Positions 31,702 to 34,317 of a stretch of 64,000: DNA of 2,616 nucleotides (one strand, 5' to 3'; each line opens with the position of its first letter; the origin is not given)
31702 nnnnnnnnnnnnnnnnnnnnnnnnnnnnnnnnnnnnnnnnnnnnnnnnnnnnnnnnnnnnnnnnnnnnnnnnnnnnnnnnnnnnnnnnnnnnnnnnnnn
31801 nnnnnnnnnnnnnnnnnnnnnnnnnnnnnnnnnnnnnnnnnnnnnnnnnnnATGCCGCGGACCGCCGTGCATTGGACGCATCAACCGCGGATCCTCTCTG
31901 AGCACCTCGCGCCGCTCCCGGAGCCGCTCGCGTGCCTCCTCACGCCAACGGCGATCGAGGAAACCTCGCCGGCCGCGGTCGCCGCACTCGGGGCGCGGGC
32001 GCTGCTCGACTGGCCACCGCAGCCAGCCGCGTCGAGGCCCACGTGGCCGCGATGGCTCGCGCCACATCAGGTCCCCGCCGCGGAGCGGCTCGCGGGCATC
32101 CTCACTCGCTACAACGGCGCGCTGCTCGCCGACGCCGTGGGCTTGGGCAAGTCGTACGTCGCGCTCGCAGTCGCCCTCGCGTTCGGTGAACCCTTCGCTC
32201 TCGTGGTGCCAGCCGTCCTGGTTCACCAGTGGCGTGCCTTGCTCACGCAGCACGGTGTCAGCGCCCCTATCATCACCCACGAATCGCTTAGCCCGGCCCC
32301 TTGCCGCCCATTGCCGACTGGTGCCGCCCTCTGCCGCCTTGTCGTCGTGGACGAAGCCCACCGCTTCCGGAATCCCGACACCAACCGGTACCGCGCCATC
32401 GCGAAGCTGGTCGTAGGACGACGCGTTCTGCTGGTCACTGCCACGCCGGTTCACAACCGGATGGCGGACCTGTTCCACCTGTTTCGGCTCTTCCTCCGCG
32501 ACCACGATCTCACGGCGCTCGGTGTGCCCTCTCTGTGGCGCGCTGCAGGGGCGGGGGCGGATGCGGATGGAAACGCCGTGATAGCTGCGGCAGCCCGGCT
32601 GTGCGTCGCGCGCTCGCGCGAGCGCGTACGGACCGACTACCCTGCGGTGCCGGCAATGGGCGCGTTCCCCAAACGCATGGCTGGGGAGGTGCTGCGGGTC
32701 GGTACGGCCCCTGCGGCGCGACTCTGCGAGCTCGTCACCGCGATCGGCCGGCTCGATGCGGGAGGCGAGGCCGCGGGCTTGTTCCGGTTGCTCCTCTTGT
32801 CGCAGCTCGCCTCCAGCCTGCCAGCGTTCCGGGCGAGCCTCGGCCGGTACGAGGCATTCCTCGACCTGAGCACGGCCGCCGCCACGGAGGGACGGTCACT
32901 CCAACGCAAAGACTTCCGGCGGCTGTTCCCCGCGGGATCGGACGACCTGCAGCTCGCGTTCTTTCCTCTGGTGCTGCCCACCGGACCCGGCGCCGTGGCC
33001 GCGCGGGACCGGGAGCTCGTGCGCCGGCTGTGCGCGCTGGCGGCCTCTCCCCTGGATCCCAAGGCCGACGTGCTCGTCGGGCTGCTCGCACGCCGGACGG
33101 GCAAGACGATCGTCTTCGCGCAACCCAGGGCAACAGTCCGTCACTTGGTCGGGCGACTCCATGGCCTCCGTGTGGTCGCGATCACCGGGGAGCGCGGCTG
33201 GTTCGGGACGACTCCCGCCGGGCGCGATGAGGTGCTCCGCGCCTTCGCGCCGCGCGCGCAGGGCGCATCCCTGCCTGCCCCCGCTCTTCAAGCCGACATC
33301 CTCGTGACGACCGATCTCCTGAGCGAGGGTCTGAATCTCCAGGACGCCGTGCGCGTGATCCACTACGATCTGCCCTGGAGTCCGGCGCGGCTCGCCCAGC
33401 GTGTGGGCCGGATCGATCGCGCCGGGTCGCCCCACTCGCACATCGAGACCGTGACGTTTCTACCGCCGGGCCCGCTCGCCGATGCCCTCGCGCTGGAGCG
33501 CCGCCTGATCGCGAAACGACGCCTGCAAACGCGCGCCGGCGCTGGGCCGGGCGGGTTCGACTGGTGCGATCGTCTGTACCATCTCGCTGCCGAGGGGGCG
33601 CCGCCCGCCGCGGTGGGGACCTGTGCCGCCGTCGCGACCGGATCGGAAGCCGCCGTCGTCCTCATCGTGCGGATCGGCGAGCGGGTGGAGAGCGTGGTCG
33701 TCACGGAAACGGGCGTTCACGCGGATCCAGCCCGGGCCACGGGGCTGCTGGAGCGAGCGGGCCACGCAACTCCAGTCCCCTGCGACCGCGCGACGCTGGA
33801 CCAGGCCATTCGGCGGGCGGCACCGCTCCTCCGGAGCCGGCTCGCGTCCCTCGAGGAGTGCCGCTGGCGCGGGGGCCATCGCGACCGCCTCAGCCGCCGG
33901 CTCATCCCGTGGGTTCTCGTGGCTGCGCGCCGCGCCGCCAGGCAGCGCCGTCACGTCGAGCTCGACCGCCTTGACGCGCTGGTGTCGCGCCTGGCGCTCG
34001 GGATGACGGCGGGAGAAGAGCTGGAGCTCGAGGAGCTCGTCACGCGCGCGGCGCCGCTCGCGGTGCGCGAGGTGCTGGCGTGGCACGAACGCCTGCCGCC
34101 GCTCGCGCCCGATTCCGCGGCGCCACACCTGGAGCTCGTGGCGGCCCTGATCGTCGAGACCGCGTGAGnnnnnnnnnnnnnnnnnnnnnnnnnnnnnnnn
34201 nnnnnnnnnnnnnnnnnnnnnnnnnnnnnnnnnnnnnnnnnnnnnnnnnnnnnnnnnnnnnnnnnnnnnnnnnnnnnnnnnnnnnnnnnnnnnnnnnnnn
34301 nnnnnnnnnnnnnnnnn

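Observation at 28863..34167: Coupled N6-adenine methyltransferase + SNF2 helicase pair without any other known defence-system partner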

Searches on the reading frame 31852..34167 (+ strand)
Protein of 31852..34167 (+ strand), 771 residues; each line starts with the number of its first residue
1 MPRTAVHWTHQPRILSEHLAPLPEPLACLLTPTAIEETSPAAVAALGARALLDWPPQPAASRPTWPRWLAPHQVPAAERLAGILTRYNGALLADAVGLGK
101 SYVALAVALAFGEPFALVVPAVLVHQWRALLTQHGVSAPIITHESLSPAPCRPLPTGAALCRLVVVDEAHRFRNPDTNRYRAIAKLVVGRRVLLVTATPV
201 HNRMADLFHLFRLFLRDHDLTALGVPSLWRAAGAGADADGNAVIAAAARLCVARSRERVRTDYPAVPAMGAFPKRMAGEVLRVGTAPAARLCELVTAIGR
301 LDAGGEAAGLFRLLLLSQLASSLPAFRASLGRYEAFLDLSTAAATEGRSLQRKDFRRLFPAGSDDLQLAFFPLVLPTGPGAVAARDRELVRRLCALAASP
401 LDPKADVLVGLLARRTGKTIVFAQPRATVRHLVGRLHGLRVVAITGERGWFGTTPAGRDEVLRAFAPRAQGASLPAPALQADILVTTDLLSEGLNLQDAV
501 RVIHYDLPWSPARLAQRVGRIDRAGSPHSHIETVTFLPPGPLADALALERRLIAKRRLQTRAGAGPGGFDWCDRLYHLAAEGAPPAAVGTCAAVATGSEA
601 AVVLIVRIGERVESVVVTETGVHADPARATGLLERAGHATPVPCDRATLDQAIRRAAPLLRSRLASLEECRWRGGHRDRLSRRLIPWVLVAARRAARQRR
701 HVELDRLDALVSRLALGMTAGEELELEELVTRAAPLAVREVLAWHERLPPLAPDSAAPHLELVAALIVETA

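Call 7: search_protein_families(library=pfam, proteins=[window:31852-34167:+], max_evalue=0.01)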
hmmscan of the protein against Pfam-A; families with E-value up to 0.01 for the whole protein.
window:31852-34167:+ (771 aa): 4 families
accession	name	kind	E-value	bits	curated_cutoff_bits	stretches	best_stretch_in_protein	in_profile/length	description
PF00271.37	Helicase_C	-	5.1e-18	65.8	23.5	1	404-525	2-110/110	Helicase conserved C-terminal domain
PF00176.29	SNF2-rel_dom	-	4.2e-12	46.2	24.9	1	161-214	126-178/290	SNF2-related domain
PF04851.21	ResIII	-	3.3e-06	27.5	22.5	0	162-200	127-163/164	Type III restriction enzyme, res subunit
PF00270.35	DEAD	-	0.00036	20.7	26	1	160-200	117-161/167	DEAD/DEAH box helicase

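Call 8: search_protein_families(library=padloc, proteins=[window:31852-34167:+], max_evalue=0.01)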
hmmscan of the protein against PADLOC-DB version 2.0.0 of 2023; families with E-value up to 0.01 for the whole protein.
window:31852-34167:+ (771 aa): 40 families (the best 25 are shown)
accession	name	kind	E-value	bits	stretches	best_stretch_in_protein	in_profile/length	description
PDLC02623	DrmD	-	5.9e-25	85.2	2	414-537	527-636/1040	DrmD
PDLC02843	DpdE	-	1.3e-23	81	2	483-524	622-663/1091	DpdE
PDLC02619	DrmD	-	1.6e-21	74.2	2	481-529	490-538/872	DrmD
PDLC02840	DpdE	-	2.2e-20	70.6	2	480-529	609-659/1091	DpdE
PDLC01075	C3a139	-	2.4e-20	70.5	1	465-553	669-756/948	HKD+Snf2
PDLC04556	PDC-M27C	-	1e-19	68.4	3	163-219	196-260/892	-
PDLC02500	BrxHI|BrxHII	-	6e-19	66.1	1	479-529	528-578/933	BrxHI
PDLC02621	DrmD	-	6.6e-18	62.3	1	304-540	392-639/1040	DrmD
PDLC04554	PDC-M27C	-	7.3e-16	55.6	2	482-523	770-812/1217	-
PDLC00659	HmaA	-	4.6e-15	52.5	1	418-526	514-612/1176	SNF2 helicase / DEAD-box helicase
PDLC02193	PLD_Helicase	-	1.3e-14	51.3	1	481-532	754-805/905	-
PDLC02633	DrmD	-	4.4e-14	49.4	1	481-540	584-644/839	DrmD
PDLC03830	ZacC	-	1.7e-12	44.8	1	459-571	843-924/1019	-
PDLC00632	ZorD1|ZorD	-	5.1e-12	42.5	2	163-212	740-788/1101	"SWI2/SNF2 helicase, Mrr-like nuclease"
PDLC00634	ZorD1|ZorD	-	2.1e-11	40.3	2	68-134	494-569/1208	"SWI2/SNF2 helicase, Mrr-like nuclease"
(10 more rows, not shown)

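Call 9: search_protein_families(library=ncbifam, proteins=[window:31852-34167:+], max_evalue=0.01)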
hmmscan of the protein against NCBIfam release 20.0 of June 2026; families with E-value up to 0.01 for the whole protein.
window:31852-34167:+ (771 aa): 19 families
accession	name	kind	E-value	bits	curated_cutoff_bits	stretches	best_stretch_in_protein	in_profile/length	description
NF041062.1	DpdE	equivalog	2.2e-30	105.4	500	2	412-538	540-655/1048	protein DpdE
NF038317.1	DISARM_DrmD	equivalog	4.3e-24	84.9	610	1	305-541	377-625/1021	DISARM system SNF2-like helicase DrmD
NF042964.1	phospholipD_antiphage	equivalog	1.6e-23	83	1100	2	482-533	747-798/895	phospholipase D-like domain-containing anti-phage protein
NF038318.1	DISARM_DrmD_b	equivalog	2.6e-21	75.5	950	2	481-529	487-535/868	DISARM system SNF2-like helicase DrmD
NF003426.0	PRK04914.1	equivalog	1.9e-14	52.9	576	1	480-528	547-595/959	RNA polymerase-associated protein RapA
NF008394.0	PRK11192.1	equivalog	8.7e-08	31.4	507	1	398-527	228-344/441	ATP-dependent RNA helicase SrmB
NF053711.1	RNA_heli_RhlE1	exception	1.7e-07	30.3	750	1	404-534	231-348/434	RNA helicase RhlE1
NF041790.1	anti-phage_ZorD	equivalog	1.4e-06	26.6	1500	0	483-525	983-1025/1035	type I Zorya anti-phage system protein ZorD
NF053631.1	RNA_helic_CshA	equivalog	1.9e-06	27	646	1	480-535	287-342/434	degradosome RNA helicase CshA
NF008744.0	PRK11776.1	equivalog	3.3e-06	25.9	524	1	404-526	229-338/460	ATP-dependent RNA helicase DbpA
NF003390.0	PRK04537.1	equivalog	9.9e-06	24.9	732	1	402-527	242-354/572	ATP-dependent RNA helicase RhlB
NF003419.0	PRK04837.1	equivalog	7.9e-05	21.5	588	1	480-527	306-353/424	ATP-dependent RNA helicase RhlB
NF053636.1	DDHlcsCsdAPsy1082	equivalog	0.00059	18.5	890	1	481-526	294-339/512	DEAD/DEAH box helicase CsdA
NF002340.1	PRK01297.1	equivalog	0.00099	18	564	1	480-531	299-350/372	ATP-dependent RNA helicase RhlB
NF008642.0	PRK11634.1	equivalog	0.0021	16.5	989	1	481-526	296-341/628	DEAD/DEAH family ATP-dependent RNA helicase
NF053675.1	pilus_reg_Snf2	equivalog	0.0024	16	1100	0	491-526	939-974/1029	pilus expression-regulating Snf2 family helicase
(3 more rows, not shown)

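Call 14: find_homologous_proteins(query=window:31852-34167:+, max_evalue=0.00001)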
Query window:31852-34167:+ (771 aa): 1756 proteins with E <= 0.00001 among 8000 candidates; the best 120 are listed.
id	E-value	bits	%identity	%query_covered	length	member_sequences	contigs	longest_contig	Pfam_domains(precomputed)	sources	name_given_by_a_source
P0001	0.0e+0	1664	99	100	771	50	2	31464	PF00176.30,PF00271.38,PF04851.22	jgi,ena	-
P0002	0.0e+0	1167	73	99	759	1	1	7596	PF00176.30,PF00271.38,PF04851.22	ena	-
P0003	0.0e+0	1165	73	99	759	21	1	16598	PF00176.30,PF00271.38,PF04851.22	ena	-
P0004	0.0e+0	1156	74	99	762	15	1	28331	PF00176.30,PF00271.38,PF04851.22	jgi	-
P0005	0.0e+0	1154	74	99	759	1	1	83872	PF00176.30,PF00271.38,PF04851.22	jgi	jgi:helicase-like protein/SNF2 domain-containing protein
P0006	0.0e+0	1151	73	100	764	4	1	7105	PF00176.30,PF00271.38,PF04851.22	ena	-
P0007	0.0e+0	1151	73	99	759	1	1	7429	PF00176.30,PF00271.38,PF04851.22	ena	-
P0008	0.0e+0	1141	71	99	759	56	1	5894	PF00176.30,PF00271.38,PF04851.22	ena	-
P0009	0.0e+0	1140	73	99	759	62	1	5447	PF00176.30,PF00271.38,PF04851.22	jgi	-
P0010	0.0e+0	1137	73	99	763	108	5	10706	PF00176.30,PF00271.38,PF04851.22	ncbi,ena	-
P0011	0.0e+0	1137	73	99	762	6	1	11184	PF00176.30,PF00271.38,PF04851.22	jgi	-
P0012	0.0e+0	1135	72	99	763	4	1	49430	PF00176.30,PF00271.38,PF04851.22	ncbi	-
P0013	0.0e+0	1134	73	99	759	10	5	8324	PF00176.30,PF00271.38,PF04851.22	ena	-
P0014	0.0e+0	1133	72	99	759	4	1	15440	PF00176.30,PF00271.38,PF04851.22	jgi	-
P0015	0.0e+0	1133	71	99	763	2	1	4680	PF00176.30,PF00271.38,PF04851.22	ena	-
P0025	0.0e+0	1123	72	98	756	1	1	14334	PF00176.30,PF00271.38,PF04851.22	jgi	jgi:superfamily II DNA or RNA helicase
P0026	0.0e+0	1123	73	99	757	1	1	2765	PF00176.30,PF00271.38,PF04851.22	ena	-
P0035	0.0e+0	1100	72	98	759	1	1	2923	PF00176.30,PF00271.38,PF04851.22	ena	-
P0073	2.8e-287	973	66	99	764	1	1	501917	PF00176.30,PF00271.38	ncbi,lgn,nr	ncbi:MAG TPA: DEAD/DEAH box helicase [Gemmatimonadales bacterium]|nr:DEAD/DEAH box helicase [Gemmati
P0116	1.8e-261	888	61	100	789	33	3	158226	PF00176.30,PF00271.38,PF04851.22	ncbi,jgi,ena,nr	ncbi:MAG: hypothetical protein DMD69_05405 [Gemmatimonadetes bacterium]|nr:MAG: hypothetical protein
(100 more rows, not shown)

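Call 15: find_encoding_contigs(protein=P0073, flank=10000, max_places=2)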
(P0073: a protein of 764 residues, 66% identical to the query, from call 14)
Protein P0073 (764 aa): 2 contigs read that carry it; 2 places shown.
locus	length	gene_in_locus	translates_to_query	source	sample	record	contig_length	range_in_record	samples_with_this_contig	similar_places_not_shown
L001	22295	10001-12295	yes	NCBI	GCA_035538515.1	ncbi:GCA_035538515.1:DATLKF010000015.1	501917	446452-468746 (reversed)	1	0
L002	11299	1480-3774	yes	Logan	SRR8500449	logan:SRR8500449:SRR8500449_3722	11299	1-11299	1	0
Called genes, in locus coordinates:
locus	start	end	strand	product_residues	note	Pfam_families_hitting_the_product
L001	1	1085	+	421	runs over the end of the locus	PF00375:SDF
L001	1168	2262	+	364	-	PF05598:DUF772, PF01609:DDE_Tnp_1, PF13751:DDE_Tnp_1_6 (weak)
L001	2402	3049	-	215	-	-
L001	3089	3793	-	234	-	PF03824:NicO (weak)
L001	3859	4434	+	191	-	PF07638:Sigma70_ECF (weak), PF04542:Sigma70_r2, PF08281:Sigma70_r4_2, PF04545:Sigma70_r4 (weak)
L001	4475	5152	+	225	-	PF13490:zf-HC2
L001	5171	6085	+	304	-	PF13349:DUF4097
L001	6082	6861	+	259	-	PF13349:DUF4097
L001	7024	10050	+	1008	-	PF02384:N6_Mtase (faint), PF20473:MmeI_Mtase (faint), PF07669:Eco57I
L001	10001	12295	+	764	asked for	PF00176:SNF2-rel_dom, PF00271:Helicase_C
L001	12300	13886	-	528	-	PF00999:Na_H_Exchanger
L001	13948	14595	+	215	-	PF00702:Hydrolase, PF12710:HAD, PF13419:HAD_2, PF13242:Hydrolase_like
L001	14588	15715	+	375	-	PF00155:Aminotran_1_2, PF00266:Aminotran_5 (weak)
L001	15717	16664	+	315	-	PF02423:OCD_Mu_crystall, PF01488:Shikimate_DH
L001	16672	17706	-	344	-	PF01384:PHO4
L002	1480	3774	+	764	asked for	PF00176:SNF2-rel_dom, PF00271:Helicase_C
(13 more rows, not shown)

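Call 16: find_encoding_contigs(protein=P0116, flank=10000, max_places=2)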
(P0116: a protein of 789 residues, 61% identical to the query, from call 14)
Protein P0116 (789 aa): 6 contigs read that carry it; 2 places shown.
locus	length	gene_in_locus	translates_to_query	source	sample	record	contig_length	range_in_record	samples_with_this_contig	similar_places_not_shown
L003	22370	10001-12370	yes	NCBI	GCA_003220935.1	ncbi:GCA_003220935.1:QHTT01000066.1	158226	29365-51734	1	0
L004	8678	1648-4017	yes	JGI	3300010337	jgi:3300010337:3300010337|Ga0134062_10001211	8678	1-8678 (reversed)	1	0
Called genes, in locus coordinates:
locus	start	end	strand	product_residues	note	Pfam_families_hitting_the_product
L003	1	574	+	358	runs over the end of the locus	PF07719:TPR_2 (faint), PF13428:TPR_14 (faint), PF13432:TPR_16 (weak), PF14559:TPR_19 (faint), PF00515:TPR_1 (faint), PF13174:TPR_6 (faint), PF13176:TPR_7 (faint)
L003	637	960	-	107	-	-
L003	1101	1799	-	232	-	PF03824:NicO (weak)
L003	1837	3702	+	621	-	PF04389:Peptidase_M28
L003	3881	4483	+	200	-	PF07638:Sigma70_ECF (faint), PF04542:Sigma70_r2, PF08281:Sigma70_r4_2, PF04545:Sigma70_r4 (weak)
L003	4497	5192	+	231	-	PF13490:zf-HC2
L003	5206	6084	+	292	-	PF13349:DUF4097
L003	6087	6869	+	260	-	PF13349:DUF4097 (weak)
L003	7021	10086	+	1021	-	PF02384:N6_Mtase (faint), PF20473:MmeI_Mtase (weak), PF07669:Eco57I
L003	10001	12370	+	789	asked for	PF04851:ResIII (faint), PF00176:SNF2-rel_dom, PF00271:Helicase_C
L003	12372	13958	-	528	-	PF00999:Na_H_Exchanger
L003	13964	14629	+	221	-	PF00702:Hydrolase, PF12710:HAD, PF13419:HAD_2, PF13242:Hydrolase_like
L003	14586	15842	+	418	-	PF00155:Aminotran_1_2, PF00266:Aminotran_5 (weak)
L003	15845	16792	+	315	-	PF02423:OCD_Mu_crystall, PF01488:Shikimate_DH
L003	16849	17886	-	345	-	PF01384:PHO4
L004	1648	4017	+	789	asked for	PF04851:ResIII (faint), PF00176:SNF2-rel_dom, PF00271:Helicase_C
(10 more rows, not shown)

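Call 17: find_encoding_contigs(protein=P0001, flank=10000, max_places=2)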
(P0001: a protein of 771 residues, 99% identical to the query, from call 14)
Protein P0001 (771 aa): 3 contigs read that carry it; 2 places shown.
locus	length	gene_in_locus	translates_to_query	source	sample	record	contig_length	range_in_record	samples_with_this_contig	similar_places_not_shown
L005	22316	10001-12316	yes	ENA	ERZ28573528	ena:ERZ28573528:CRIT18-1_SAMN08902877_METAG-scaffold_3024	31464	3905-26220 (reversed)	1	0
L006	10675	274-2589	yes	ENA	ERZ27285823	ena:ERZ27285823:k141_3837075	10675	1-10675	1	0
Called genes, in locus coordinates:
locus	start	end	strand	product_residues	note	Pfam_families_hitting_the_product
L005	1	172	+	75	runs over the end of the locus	-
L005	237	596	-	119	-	-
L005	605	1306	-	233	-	PF03824:NicO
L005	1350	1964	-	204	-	-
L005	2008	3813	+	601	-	PF04389:Peptidase_M28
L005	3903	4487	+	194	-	PF04542:Sigma70_r2, PF08281:Sigma70_r4_2, PF04545:Sigma70_r4 (weak)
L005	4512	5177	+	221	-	PF13490:zf-HC2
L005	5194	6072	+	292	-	PF13349:DUF4097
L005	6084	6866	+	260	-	PF13349:DUF4097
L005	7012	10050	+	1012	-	PF02384:N6_Mtase (faint), PF20473:MmeI_Mtase, PF07669:Eco57I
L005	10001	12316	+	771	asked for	PF04851:ResIII (faint), PF00176:SNF2-rel_dom, PF00271:Helicase_C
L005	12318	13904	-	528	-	PF00999:Na_H_Exchanger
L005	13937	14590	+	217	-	PF00702:Hydrolase, PF12710:HAD, PF13419:HAD_2, PF13242:Hydrolase_like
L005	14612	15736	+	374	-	PF00155:Aminotran_1_2, PF00266:Aminotran_5 (weak)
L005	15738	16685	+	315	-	PF02423:OCD_Mu_crystall, PF01488:Shikimate_DH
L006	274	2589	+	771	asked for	PF04851:ResIII (faint), PF00176:SNF2-rel_dom, PF00271:Helicase_C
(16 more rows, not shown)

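Call 19: find_related_loci(query=A1, collection=genome_contigs, flank=8000)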
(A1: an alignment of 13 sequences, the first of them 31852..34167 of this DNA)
Query A1 (771 aa) in genome_contigs; peptide patterns used: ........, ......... (x = any residue, [..] = any of these).
600 stretches matched a pattern (row limit reached: there are more); 525 encode a relative of the query (tblastn E <= 1e-3); the best 80 are kept; 80 distinct loci.
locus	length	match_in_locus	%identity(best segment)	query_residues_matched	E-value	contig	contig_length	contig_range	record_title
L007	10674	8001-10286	73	2-768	0e+0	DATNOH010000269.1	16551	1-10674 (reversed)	MAG TPA_asm: Gemmatimonadales bacterium isolate SMAG_U11526 k141_318619, whole genome shotgun sequence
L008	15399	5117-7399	71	3-768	0e+0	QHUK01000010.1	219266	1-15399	MAG: Gemmatimonadetes bacterium isolate AG3 14_0919_02_20cm_scaffold_14_curated, whole genome shotgun sequence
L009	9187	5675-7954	70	2-768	0e+0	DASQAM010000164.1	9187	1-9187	MAG TPA_asm: Gemmatimonadales bacterium isolate SMAG_U11645 k141_1506170, whole genome shotgun sequence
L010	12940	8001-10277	70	1-766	0e+0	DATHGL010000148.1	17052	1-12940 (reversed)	MAG TPA_asm: Gemmatimonadales bacterium isolate SMAG_U12473 k141_5886, whole genome shotgun sequence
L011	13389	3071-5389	68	1-768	0e+0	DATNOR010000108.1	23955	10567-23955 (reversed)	MAG TPA_asm: Gemmatimonadales bacterium isolate SMAG_U11536 k141_801779, whole genome shotgun sequence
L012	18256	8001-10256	64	12-767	0e+0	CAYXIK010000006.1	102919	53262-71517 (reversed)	MAG TPA_asm: uncultured Gemmatimonadaceae bacterium isolate binchicken_co185_182 genome assembly, contig: NODE_257_lengt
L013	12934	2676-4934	62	12-767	0e+0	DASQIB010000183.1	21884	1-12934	MAG TPA_asm: Gemmatimonadales bacterium isolate SMAG_U11848 k141_688249, whole genome shotgun sequence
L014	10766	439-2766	62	1-767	0e+0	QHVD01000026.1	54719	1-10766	MAG: Gemmatimonadetes bacterium isolate AG12 14_0903_13_40cm_scaffold_3346_curated, whole genome shotgun sequence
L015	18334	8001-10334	61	2-769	0e+0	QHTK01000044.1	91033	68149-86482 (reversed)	MAG: Gemmatimonadetes bacterium isolate AG8 14_1009_05_30cm_scaffold_55_curated, whole genome shotgun sequence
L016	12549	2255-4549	63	10-769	0e+0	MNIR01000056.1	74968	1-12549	MAG: Gemmatimonadetes bacterium 13_1_20CM_4_69_16 13_1_20cm_4_scaffold_122, whole genome shotgun sequence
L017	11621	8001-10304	61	4-768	0e+0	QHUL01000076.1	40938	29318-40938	MAG: Gemmatimonadetes bacterium isolate AG29 14_1009_02_40cm_scaffold_799_curated, whole genome shotgun sequence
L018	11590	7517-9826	58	14-771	0e+0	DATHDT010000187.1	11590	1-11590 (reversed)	MAG TPA_asm: Gemmatimonadales bacterium isolate SMAG_U12401 k141_116122, whole genome shotgun sequence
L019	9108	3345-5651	59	4-768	0e+0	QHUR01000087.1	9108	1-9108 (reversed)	MAG: Gemmatimonadetes bacterium isolate AG23 14_1009_16_30cm_scaffold_22694_curated, whole genome shotgun sequence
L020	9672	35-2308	57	1-768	0e+0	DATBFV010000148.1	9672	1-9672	MAG TPA_asm: Gemmatimonadales bacterium isolate SMAG_U3820 k141_1497264, whole genome shotgun sequence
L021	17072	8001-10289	58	1-767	0e+0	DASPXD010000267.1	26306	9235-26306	MAG TPA_asm: Gemmatimonadales bacterium isolate SMAG_U11558 k141_593172, whole genome shotgun sequence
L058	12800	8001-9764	40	12-602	3e-81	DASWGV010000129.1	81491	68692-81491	MAG TPA_asm: Gemmatimonadales bacterium isolate SMAG_U2825 k141_1254701, whole genome shotgun sequence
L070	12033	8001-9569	41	69-555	1e-71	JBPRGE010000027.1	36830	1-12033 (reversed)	MAG: Candidatus Longimicrobiales bacterium M2_2A_002 megahit_69215, whole genome shotgun sequence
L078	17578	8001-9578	40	73-555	7e-63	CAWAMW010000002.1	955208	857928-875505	MAG: uncultured Gemmatimonadales bacterium isolate MFD01721.bin.1.240 genome assembly, contig: contig_10215, whole genom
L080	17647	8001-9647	39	69-559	1e-60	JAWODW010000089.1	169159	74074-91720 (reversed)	MAG: Longimicrobiales bacterium isolate BLK5-2.bin.65 k191_1636234, whole genome shotgun sequence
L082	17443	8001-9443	36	69-538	4e-58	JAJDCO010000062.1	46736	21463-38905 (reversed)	MAG: Planctomycetota bacterium isolate OFTM77 OFTM77_61, whole genome shotgun sequence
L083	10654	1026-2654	38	56-555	3e-55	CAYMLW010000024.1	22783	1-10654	MAG TPA_asm: uncultured Gemmatimonadaceae bacterium isolate SRP141376_co2_92 genome assembly, contig: NODE_4721_length_2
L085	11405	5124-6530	38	64-538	1e-53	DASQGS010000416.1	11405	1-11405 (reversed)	MAG TPA_asm: Thermoanaerobaculia bacterium isolate SMAG_U11813 k141_765268, whole genome shotgun sequence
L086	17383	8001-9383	34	69-538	1e-52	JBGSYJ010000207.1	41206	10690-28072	MAG: Thermoanaerobaculia bacterium isolate JTS-RE88 k141_2741217, whole genome shotgun sequence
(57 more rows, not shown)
